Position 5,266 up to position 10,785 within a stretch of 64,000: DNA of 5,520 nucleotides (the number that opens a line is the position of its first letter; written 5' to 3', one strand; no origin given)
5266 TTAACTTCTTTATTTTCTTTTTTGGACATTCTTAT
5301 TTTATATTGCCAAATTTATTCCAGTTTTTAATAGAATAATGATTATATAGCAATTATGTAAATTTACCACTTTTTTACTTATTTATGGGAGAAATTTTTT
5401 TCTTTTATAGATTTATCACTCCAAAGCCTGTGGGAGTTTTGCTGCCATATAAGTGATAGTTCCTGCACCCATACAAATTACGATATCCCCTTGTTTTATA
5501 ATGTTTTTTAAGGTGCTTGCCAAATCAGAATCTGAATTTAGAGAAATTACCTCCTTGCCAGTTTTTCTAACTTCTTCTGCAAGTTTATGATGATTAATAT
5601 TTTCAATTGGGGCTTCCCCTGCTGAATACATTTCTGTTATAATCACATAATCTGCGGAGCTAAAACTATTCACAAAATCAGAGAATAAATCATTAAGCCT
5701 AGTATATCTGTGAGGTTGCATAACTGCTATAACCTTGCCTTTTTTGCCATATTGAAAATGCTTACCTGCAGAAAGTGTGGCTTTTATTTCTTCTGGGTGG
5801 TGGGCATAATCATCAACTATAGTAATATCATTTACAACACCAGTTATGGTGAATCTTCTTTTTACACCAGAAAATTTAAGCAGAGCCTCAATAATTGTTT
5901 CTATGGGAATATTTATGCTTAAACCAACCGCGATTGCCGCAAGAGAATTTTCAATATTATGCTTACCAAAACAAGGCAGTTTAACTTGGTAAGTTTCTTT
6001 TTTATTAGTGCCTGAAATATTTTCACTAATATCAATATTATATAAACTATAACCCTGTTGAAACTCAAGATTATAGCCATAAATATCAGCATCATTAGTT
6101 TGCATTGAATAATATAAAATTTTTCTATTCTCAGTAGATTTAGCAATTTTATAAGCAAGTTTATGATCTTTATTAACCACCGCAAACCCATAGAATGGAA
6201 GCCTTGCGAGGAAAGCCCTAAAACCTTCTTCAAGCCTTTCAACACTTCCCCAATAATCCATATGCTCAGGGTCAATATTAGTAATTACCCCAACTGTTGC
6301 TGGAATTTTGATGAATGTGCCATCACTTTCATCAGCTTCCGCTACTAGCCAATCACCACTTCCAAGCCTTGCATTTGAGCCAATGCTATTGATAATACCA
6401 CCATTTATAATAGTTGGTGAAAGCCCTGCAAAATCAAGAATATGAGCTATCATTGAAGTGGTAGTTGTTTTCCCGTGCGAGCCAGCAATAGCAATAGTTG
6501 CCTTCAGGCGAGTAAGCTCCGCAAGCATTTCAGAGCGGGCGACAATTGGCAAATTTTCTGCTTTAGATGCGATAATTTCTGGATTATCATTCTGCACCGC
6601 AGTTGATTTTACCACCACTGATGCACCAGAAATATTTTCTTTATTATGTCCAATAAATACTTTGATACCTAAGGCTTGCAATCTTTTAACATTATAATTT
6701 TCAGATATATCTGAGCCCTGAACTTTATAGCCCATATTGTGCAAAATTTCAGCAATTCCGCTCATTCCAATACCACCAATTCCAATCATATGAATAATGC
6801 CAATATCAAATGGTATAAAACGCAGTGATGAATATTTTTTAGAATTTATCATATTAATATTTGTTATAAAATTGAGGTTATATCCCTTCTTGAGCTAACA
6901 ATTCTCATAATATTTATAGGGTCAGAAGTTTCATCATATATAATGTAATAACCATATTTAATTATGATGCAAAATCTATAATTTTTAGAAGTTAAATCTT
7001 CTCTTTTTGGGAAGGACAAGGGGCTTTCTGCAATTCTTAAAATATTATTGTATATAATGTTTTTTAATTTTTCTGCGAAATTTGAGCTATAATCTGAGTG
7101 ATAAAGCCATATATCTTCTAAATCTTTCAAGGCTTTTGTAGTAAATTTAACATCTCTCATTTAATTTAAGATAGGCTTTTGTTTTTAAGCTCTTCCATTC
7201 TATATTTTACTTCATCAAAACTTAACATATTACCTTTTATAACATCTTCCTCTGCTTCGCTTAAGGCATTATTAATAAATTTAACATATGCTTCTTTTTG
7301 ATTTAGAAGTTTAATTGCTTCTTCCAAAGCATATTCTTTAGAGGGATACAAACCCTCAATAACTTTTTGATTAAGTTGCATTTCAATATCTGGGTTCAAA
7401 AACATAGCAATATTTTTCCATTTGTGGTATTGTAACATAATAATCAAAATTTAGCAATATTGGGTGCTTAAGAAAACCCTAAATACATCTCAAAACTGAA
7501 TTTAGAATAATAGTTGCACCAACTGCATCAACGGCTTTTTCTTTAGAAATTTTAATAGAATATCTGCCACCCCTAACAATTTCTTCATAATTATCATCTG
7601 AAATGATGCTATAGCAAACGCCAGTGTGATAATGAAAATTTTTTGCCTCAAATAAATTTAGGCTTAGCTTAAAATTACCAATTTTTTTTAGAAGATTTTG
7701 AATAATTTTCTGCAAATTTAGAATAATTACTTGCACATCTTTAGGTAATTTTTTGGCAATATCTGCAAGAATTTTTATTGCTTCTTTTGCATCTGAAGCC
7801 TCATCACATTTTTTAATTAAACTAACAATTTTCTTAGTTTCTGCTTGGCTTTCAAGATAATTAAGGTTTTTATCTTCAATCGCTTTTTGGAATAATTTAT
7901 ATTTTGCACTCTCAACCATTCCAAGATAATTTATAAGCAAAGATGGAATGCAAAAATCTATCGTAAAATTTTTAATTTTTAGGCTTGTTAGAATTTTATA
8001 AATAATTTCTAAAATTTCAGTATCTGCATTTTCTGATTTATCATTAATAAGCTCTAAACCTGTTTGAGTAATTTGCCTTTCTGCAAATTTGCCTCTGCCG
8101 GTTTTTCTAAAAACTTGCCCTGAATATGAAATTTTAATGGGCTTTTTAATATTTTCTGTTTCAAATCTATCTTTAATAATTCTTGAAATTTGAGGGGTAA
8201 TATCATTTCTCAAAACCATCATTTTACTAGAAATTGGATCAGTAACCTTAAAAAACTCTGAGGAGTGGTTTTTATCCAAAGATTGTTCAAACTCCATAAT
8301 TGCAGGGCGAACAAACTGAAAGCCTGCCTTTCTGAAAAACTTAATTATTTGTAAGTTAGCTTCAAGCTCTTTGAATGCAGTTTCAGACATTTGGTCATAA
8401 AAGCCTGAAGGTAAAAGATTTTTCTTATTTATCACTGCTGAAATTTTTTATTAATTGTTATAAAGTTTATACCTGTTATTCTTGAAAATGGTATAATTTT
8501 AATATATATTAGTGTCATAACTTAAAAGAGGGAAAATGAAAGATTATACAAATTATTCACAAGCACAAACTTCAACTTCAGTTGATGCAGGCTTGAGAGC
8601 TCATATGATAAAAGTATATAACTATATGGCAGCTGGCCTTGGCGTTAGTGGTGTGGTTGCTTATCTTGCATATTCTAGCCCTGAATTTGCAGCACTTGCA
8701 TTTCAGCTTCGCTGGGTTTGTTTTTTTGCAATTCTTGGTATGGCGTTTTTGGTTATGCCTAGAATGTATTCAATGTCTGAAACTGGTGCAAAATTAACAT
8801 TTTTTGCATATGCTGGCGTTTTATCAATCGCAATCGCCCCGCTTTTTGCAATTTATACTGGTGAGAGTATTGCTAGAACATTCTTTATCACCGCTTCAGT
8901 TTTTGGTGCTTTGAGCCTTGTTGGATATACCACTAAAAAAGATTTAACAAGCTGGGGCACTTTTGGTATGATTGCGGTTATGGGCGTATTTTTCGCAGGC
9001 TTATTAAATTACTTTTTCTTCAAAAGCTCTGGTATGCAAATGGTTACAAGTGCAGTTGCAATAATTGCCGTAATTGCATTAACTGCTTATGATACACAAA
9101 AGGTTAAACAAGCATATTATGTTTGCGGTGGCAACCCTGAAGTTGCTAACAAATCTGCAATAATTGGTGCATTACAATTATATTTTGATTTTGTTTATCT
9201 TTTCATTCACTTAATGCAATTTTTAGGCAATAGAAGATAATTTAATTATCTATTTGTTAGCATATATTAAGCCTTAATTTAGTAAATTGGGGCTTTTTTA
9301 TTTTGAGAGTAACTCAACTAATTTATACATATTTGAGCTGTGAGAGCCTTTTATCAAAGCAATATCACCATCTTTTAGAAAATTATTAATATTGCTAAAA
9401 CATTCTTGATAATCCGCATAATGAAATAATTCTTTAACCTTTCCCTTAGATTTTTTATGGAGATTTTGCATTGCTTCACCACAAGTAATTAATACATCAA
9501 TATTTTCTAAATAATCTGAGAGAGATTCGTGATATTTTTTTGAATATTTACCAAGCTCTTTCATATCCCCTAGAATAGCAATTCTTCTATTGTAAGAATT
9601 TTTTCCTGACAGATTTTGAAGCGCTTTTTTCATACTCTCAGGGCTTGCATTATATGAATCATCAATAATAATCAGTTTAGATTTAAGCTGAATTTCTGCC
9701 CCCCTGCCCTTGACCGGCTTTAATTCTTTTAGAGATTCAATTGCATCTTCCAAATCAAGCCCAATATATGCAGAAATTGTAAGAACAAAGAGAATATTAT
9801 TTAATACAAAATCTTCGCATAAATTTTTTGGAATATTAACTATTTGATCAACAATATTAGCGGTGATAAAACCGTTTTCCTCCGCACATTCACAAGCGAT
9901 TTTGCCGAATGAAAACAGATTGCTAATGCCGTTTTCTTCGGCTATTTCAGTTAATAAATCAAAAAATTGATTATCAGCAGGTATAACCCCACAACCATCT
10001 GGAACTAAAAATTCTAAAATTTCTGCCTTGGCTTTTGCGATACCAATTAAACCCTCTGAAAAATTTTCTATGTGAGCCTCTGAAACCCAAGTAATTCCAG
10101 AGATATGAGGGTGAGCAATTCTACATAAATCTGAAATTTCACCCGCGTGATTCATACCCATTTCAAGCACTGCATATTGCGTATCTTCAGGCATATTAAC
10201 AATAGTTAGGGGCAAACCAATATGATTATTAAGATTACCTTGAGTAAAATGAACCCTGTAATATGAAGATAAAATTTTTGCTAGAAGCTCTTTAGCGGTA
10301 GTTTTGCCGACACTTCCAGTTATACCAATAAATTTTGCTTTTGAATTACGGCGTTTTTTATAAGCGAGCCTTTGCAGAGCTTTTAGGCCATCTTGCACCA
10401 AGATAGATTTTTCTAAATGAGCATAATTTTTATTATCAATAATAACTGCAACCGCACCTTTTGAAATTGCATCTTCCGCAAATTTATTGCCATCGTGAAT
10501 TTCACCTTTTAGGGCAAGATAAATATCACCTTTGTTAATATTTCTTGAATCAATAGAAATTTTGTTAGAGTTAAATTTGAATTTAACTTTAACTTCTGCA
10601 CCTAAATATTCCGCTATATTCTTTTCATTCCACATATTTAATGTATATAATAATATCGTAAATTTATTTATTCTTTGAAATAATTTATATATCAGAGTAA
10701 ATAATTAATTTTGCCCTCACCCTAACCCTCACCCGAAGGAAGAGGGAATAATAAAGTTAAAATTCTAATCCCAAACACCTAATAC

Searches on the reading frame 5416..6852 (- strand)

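Call 15: search_protein_families(library=pfam, proteins=[window:5416-6852:-])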
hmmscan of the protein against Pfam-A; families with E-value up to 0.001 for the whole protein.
window:5416-6852:- (478 aa): 3 families
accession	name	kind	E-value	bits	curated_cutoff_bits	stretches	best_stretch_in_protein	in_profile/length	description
PF01225.30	Mur_ligase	-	3.9e-30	104.5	21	1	20-116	2-93/95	Mur ligase family, catalytic domain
PF08245.18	Mur_ligase_M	-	7.1e-30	104.9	24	1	122-309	1-199/200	Mur ligase middle domain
PF02875.26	Mur_ligase_C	-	4.4e-20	73.2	28.4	1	332-464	1-127/127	Mur ligase, glutamate ligase domain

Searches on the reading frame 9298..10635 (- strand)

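Call 80: search_protein_families(library=pfam, proteins=[window:9298-10635:-])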
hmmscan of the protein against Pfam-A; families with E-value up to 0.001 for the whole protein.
window:9298-10635:- (445 aa): 3 families
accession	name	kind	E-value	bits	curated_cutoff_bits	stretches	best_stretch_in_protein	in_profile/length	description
PF08245.18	Mur_ligase_M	-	3.6e-33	115.6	24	1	105-245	1-147/200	Mur ligase middle domain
PF02875.26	Mur_ligase_C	-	3.6e-19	70.3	28.4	1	316-432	7-127/127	Mur ligase, glutamate ligase domain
PF01225.30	Mur_ligase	-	1.7e-08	35.2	21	1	26-92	5-92/95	Mur ligase family, catalytic domain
